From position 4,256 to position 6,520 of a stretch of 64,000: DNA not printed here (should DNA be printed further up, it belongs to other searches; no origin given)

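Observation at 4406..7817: ECF sigma / zinc-finger anti-sigma / secreted TPR-HEAT tandem-repeat protein operon with a 99-bp DNA periodicity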

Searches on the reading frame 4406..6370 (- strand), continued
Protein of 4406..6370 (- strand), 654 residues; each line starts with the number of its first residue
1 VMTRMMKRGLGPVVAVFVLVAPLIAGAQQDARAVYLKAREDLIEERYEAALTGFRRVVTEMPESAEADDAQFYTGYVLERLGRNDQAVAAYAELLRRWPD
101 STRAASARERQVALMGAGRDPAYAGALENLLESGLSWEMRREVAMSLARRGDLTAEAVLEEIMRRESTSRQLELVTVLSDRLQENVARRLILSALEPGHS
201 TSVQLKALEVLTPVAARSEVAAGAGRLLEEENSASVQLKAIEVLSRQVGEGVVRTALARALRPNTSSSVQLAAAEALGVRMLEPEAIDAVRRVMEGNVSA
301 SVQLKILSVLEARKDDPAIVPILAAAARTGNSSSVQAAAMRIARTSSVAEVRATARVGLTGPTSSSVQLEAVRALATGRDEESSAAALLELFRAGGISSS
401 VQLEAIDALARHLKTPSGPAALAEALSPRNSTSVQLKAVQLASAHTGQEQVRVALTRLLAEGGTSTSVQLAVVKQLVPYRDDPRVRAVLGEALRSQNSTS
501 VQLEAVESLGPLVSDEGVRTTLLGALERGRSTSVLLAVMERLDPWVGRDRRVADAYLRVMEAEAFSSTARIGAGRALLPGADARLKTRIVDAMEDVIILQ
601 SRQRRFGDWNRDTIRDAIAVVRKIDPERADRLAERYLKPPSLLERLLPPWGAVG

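Call 34: predict_structure(alignment_id=A1)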
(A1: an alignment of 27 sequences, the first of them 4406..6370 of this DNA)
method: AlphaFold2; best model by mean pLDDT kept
length: 654 residues; sequences in the alignment: 27
mean_pLDDT: 90.7   pTM: 0.72
mean pLDDT of the five models: 90.7, 90.3, 89.2, 89.1, 89.0
residues with pLDDT >= 90: 528; 70-90: 75; 50-70: 39; < 50: 12
segments of 3 or more residues with pLDDT < 50: 1-7, 650-654
pLDDT, mean of each block of 10 residues (from residue 1): 48 55 59 94 96 94 91 96 93 93 91 89 88 87 93 93 94 96 95 94 97 96 93 94 97 97 93 97 97 93 97 97 93 96 97 94 92 97 97 91 97 97 95 97 94 95 91 95 94 93 96 94 89 95 94 95 92 93 95 93 71 92 95 82 56 41
secondary structure, 60 per line:
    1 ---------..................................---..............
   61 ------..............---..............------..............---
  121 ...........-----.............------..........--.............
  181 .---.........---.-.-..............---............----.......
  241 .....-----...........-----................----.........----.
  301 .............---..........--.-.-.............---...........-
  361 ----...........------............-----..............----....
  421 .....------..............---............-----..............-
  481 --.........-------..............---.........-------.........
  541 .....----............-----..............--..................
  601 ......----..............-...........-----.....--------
elements in order: H10-43 H47-60 H67-80 H84-97 H104-117 H121-131 H137-149 H156-165 H168-181 H185-193 H201-214 H218-229 H234-245 H251-261 H267-282 H287-295 H300-313 H317-326 H333-345 H349-359 H365-375 H382-393 H399-412 H417-425 H432-445 H449-460 H466-479 H483-491 H499-512 H516-524 H532-545 H550-561 H567-580 H583-606 H611-624 H626-636 H642-646

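Call 36: fold_search(model_id=the predicted structure, library=pdb)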
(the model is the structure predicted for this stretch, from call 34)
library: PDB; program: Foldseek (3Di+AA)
matches with E <= 10: 1632; with E <= 0.001: 125
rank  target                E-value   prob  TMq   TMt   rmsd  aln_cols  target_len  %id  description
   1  8ro0_J                5.0e-06  1.00  0.23  0.25  20.7       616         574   11  Structure of the C. elegans Intron Lariat Spliceosome primed for disassembly (ILS') (released 2024-08-07)
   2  9hvq_Q                1.1e-05  1.00  0.22  0.17  25.0       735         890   13  Structure of the transcribing Pol II-DSIF-PAF-SPT6-RECQL5 complex (released 2025-07-16)
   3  6igx_B                1.1e-05  1.00  0.25  0.23  33.7       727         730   13  Crystal structure of human CAP-G in complex with CAP-H (released 2019-03-13)
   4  5oqp_A                1.4e-05  1.00  0.23  0.20  36.8       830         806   11  Crystal structure of the S. cerevisiae condensin Ycg1-Brn1 subcomplex bound to DNA (crystal form I) (released 2017-10-18)
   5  8bbg_D                1.6e-05  1.00  0.18  0.11  31.5       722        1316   11  Structure of the IFT-A complex; anterograde IFT-A train model (released 2022-12-21)
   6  6igx_D                1.6e-05  1.00  0.25  0.23  33.4       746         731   12  Crystal structure of human CAP-G in complex with CAP-H (released 2019-03-13)
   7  7wtt_K                1.7e-05  1.00  0.29  0.20  36.0       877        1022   12  Cryo-EM structure of a human pre-40S ribosomal subunit - State RRP12-A1 (with CK1) (released 2022-10-19)
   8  7dkh_I                1.8e-05  1.00  0.17  0.14  24.0       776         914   11  Crystal structure of the Ctr9/Paf1/Cdc73/Rtf1 quaternary complex (released 2021-11-24)
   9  6af0_A                2.0e-05  1.00  0.20  0.16  25.8       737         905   14  Structure of Ctr9, Paf1 and Cdc73 ternary complex from Myceliophthora thermophila (released 2018-09-19)
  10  4a0c_B                2.1e-05  1.00  0.24  0.15  32.5       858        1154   12  Structure of the CAND1-CUL4B-RBX1 complex (released 2011-11-30)
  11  8ro0_I                2.3e-05  1.00  0.22  0.21  24.4       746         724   12  Structure of the C. elegans Intron Lariat Spliceosome primed for disassembly (ILS') (released 2024-08-07)
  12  5nnp_A                2.3e-05  1.00  0.20  0.19  47.0       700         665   12  Structure of Naa15/Naa10 bound to HypK-THB (released 2017-06-14)
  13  7wtz_K                2.7e-05  1.00  0.23  0.18  29.9       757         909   13  Cryo-EM structure of a human pre-40S ribosomal subunit - State RRP12-B2 (released 2022-10-19)
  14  6qdl                  3.0e-05  1.00  0.21  0.17  43.4       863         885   13  Molecular features of the UNC-45 chaperone critical for binding and folding muscle myosin (released 2019-10-30)
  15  4buj_F                3.0e-05  1.00  0.18  0.11  22.8       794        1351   12  Crystal structure of the S. cerevisiae Ski2-3-8 complex (released 2013-08-28)
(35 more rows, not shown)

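Call 37: search_solved_structures(query=A1, max_evalue=0.01)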
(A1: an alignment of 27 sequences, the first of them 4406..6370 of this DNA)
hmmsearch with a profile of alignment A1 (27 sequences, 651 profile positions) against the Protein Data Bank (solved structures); distinct sequences matched with E-value up to 0.01: 19.
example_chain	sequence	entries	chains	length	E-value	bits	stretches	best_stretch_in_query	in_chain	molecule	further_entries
6g5s_A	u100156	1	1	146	2.7e-10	42.6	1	48-112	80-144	Cell division coordinator CpoB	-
9cmw_D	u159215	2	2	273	4.3e-07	32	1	29-105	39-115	Outer membrane protein assembly factor BamD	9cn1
9cn0_D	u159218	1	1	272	8.3e-07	31.1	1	29-105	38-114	Outer membrane protein assembly factor BamD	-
5waq_A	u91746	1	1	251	1.5e-06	30.2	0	30-105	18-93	Outer membrane protein assembly factor BamD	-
3qky_A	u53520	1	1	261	2.6e-05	26.1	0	31-117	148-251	Outer membrane assembly lipoprotein YfiO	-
6b85_J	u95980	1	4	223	0.00049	21.9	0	74-100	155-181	TMHC4_R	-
5efr_A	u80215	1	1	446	0.00053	21.8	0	31-117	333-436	BamA-BamD fusion Protein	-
3ma5_A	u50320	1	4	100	0.0014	20.4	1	34-95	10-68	Tetratricopeptide repeat domain protein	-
2kcl_A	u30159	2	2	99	0.0017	20.1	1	35-95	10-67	Tetratricopeptide repeat domain protein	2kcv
9fvx_A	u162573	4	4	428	0.0069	18.1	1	80-121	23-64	Aspartyl/asparaginyl beta-hydroxylase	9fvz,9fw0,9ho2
7e6j_A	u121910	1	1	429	0.007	18.1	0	80-121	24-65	Aspartyl/asparaginyl beta-hydroxylase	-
5jqy_A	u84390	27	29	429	0.007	18.1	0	80-121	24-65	Aspartyl/asparaginyl beta-hydroxylase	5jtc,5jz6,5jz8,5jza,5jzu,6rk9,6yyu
6q9f_A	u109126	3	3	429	0.007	18.1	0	80-121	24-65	Aspartyl/asparaginyl beta-hydroxylase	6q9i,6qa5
7yb9_A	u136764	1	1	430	0.007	18.1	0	80-121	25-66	Aspartyl/asparaginyl beta-hydroxylase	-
8re5_A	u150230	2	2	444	0.0073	18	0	80-121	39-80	Aspartyl/asparaginyl beta-hydroxylase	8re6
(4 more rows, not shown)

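Call 52: search_protein_families(library=pfam, alignment_id=A1, max_evalue=0.001)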
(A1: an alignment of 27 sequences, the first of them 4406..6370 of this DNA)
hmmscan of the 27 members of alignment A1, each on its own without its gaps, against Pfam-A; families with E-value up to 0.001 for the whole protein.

A. member 1, window:4406-6370:- (654 aa): 4 families
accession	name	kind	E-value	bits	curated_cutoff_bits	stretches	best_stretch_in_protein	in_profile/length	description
PF13646.12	HEAT_2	-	7.2e-17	61.9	27.7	1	257-339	4-83/88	HEAT repeats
PF13174.12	TPR_6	-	3.5e-07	30.9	26.3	1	69-101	1-33/33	Tetratricopeptide repeat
PF13432.12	TPR_16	-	5.3e-05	24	32.7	1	37-101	3-64/65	Tetratricopeptide repeat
PF13428.12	TPR_14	-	0.00084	20.2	23.5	1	69-105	2-38/44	Tetratricopeptide repeat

B. families by the number of members that match (of 27 scanned): 16 families
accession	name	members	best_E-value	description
PF13174.12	TPR_6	27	6.8e-12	Tetratricopeptide repeat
PF13432.12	TPR_16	27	1.6e-09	Tetratricopeptide repeat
PF13646.12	HEAT_2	23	4e-21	HEAT repeats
PF13428.12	TPR_14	21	1.4e-09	Tetratricopeptide repeat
PF13525.12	YfiO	15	1.7e-07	Outer membrane lipoprotein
PF07719.23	TPR_2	12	5.9e-07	Tetratricopeptide repeat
PF14559.12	TPR_19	10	7.7e-06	Tetratricopeptide repeat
PF00515.34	TPR_1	7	1.2e-08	Tetratricopeptide repeat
PF25780.1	TPR_IPO5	4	7.1e-06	IPO5-like, TPR repeats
PF13424.12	TPR_12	2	1.8e-05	Tetratricopeptide repeat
PF13371.12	TPR_9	2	2.2e-05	Tetratricopeptide repeat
PF13181.12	TPR_8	2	9.1e-05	Tetratricopeptide repeat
PF22999.2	LTN1_E3_ligase_6th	2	0.00012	LTN1 family HEAT repeat region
PF12895.13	ANAPC3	2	0.00052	Anaphase-promoting complex, cyclosome, subunit 3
PF01347.28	Vitellogenin_N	1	9.1e-05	Lipoprotein amino terminal region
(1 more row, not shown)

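Call 62: search_protein_representatives(alignment_id=A1)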
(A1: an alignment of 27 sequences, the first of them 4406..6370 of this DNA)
Query: 27 sequences, 651 profile positions. Proteins with E-value up to 0.001 (for the whole library): 19316; up to 1e-10: 2829; up to 1e-30: 78. The best 150 are listed.
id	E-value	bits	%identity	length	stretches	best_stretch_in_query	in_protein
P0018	3.7e-288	973.9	-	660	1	6-649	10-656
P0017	4.6e-287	970.3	-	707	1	3-643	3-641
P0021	5.5e-275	930.4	-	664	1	4-648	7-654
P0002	5.9e-268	907.2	-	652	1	3-649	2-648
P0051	1.7e-244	829.7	-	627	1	8-633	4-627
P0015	5.4e-230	781.7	-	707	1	10-639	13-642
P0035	1.1e-220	751.0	-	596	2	8-477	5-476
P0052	7.0e-191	652.5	-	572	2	29-461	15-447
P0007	7.3e-164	563.2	-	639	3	10-223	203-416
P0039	2.3e-146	505.4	-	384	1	25-392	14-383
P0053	7.0e-111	388.2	-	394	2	192-460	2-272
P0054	1.5e-107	377.2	-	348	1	9-281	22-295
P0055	3.0e-84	300.2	-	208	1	6-211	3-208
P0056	5.5e-83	296.0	-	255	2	482-635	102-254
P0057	3.7e-81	290.0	-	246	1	413-640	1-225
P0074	2.0e-42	162.0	-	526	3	11-312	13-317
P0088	5.4e-37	144.1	-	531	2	28-342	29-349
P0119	5.5e-31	124.2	-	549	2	8-342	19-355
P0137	3.2e-29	118.4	-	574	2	27-263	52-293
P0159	2.5e-27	112.1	-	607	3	15-356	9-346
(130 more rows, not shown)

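Call 64: find_encoding_contigs(protein=P0074, flank=5000, max_places=3)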
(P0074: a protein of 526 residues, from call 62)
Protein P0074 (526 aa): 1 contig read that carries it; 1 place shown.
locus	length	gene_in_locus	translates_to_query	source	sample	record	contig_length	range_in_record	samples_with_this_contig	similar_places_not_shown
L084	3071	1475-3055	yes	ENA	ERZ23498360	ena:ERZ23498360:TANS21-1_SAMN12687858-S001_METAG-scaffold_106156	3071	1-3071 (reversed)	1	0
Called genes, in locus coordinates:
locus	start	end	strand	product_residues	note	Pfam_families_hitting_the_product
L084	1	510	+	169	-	?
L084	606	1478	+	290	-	-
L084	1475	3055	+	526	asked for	PF13174:TPR_6 (faint), PF13646:HEAT_2 (weak), PF02985:HEAT (faint)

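Call 65: search_protein_families(library=pfam, proteins=[L084:1-510:+, L084:606-1475:+, P0074, P0088, P0159], max_evalue=0.01)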
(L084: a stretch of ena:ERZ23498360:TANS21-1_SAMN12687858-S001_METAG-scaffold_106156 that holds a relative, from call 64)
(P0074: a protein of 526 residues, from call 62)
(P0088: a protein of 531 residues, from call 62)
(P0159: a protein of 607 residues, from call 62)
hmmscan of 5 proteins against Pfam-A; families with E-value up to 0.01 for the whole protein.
L084:1-510:+ (169 aa): 3 families
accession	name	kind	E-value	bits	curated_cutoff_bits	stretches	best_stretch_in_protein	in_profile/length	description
PF08281.18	Sigma70_r4_2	-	7.2e-12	45.2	25.7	1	73-122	4-53/54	Sigma-70, region 4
PF04545.22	Sigma70_r4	-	0.00028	20.8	24.1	1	77-124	2-49/50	Sigma-70, region 4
PF04542.20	Sigma70_r2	-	0.0021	18.3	24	1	1-34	35-70/71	Sigma-70 region 2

L084:606-1475:+ (290 aa): 0 families

P0074 (526 aa): 9 families
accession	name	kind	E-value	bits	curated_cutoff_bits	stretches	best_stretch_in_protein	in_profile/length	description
PF13646.12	HEAT_2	-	1.7e-18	67.1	27.7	3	179-249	20-87/88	HEAT repeats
PF13174.12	TPR_6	-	5.7e-08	33.3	26.3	1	73-100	3-30/33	Tetratricopeptide repeat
PF02985.28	HEAT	-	2.3e-07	30.9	23.5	0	363-383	6-25/31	HEAT repeat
PF13512.12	TPR_18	-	0.0002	22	21.9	1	27-76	4-53/145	Tetratricopeptide repeat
PF07719.23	TPR_2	-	0.00042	20.7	27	0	37-66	5-34/34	Tetratricopeptide repeat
PF13525.12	YfiO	-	0.00042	20.6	25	1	47-100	104-157/203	Outer membrane lipoprotein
PF13432.12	TPR_16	-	0.00084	20.2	32.7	1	37-102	1-63/65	Tetratricopeptide repeat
PF14559.12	TPR_19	-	0.0045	17.7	25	0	30-68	23-61/68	Tetratricopeptide repeat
PF24575.1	TPR_Slam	-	0.0071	17.2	35.2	0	28-67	43-81/104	Surface lipoprotein assembly modifier, N-terminal TPR repeats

P0088 (531 aa): 11 families
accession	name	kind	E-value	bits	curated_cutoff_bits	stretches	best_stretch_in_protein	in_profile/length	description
PF13646.12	HEAT_2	-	6.2e-25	87.7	27.7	3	328-415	2-86/88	HEAT repeats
PF02985.28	HEAT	-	2.4e-09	37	23.5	0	362-387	4-28/31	HEAT repeat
PF13432.12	TPR_16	-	6.3e-09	36.6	32.7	1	36-100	1-62/65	Tetratricopeptide repeat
PF13174.12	TPR_6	-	5.4e-06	27.1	26.3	1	71-101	2-32/33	Tetratricopeptide repeat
PF01602.26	Adaptin_N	-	1.6e-05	24.1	37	1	203-390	89-296/524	Adaptin N terminal region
PF25780.1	TPR_IPO5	-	5.6e-05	23.9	27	0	330-401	44-124/172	IPO5-like, TPR repeats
PF07719.23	TPR_2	-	0.00014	22.1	27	0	73-101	5-33/34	Tetratricopeptide repeat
PF13513.12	HEAT_EZ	-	0.0004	21.3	27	0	357-385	27-54/55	HEAT-like repeat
PF13525.12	YfiO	-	0.0019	18.5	25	0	34-101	7-74/203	Outer membrane lipoprotein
PF13428.12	TPR_14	-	0.0037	18.3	23.5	0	38-68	7-37/44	Tetratricopeptide repeat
PF24575.1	TPR_Slam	-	0.0098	16.7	35.2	0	28-68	43-83/104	Surface lipoprotein assembly modifier, N-terminal TPR repeats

P0159 (607 aa): 10 families
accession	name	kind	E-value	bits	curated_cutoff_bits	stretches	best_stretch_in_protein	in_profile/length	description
PF13646.12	HEAT_2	-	2.2e-41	140.5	27.7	5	502-587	3-87/88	HEAT repeats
PF02985.28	HEAT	-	3.7e-11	42.6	23.5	0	570-587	8-24/31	HEAT repeat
PF13174.12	TPR_6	-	6.1e-07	30.1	26.3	1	62-94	1-33/33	Tetratricopeptide repeat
PF13432.12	TPR_16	-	1.7e-05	25.6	32.7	1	38-94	11-64/65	Tetratricopeptide repeat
PF07719.23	TPR_2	-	0.00012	22.4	27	1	62-93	2-33/34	Tetratricopeptide repeat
PF04919.18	DUF655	-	0.00019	21.9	22.2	0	243-284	94-134/181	Protein of unknown function (DUF655)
PF03130.22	HEAT_PBS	-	0.00026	21.7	20.9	0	134-159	1-26/27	PBS lyase HEAT-like repeat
PF00515.34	TPR_1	-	0.0024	18.1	27.8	0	62-85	2-25/34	Tetratricopeptide repeat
PF21581.3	SCD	-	0.0031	18.2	27.5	0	256-286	40-70/75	Stromalin conservative domain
PF12755.13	Vac14_Fab1_bd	-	0.0033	18.5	22.1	0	406-444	29-66/97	Vacuolar 14 Fab1-binding region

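Call 66: find_encoding_contigs(protein=P0088, flank=5000, max_places=3)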
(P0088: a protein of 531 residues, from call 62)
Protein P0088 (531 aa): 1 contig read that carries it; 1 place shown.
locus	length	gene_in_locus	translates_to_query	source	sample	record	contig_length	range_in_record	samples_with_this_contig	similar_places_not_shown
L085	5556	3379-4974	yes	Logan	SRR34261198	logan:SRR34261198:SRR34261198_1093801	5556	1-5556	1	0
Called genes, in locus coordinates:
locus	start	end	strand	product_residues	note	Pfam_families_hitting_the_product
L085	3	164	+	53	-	?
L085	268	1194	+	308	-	PF01018:GTP1_OBG, PF01926:MMR_HSR1, PF02421:FeoB_N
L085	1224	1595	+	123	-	PF02410:RsfS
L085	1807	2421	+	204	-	PF04542:Sigma70_r2, PF08281:Sigma70_r4_2, PF04545:Sigma70_r4 (weak)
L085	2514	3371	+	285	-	-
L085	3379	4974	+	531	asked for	PF13174:TPR_6 (faint), PF13432:TPR_16, PF02985:HEAT (faint), PF13646:HEAT_2 (weak), PF01602:Adaptin_N (faint), PF25780:TPR_IPO5 (faint), PF13646:HEAT_2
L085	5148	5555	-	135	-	?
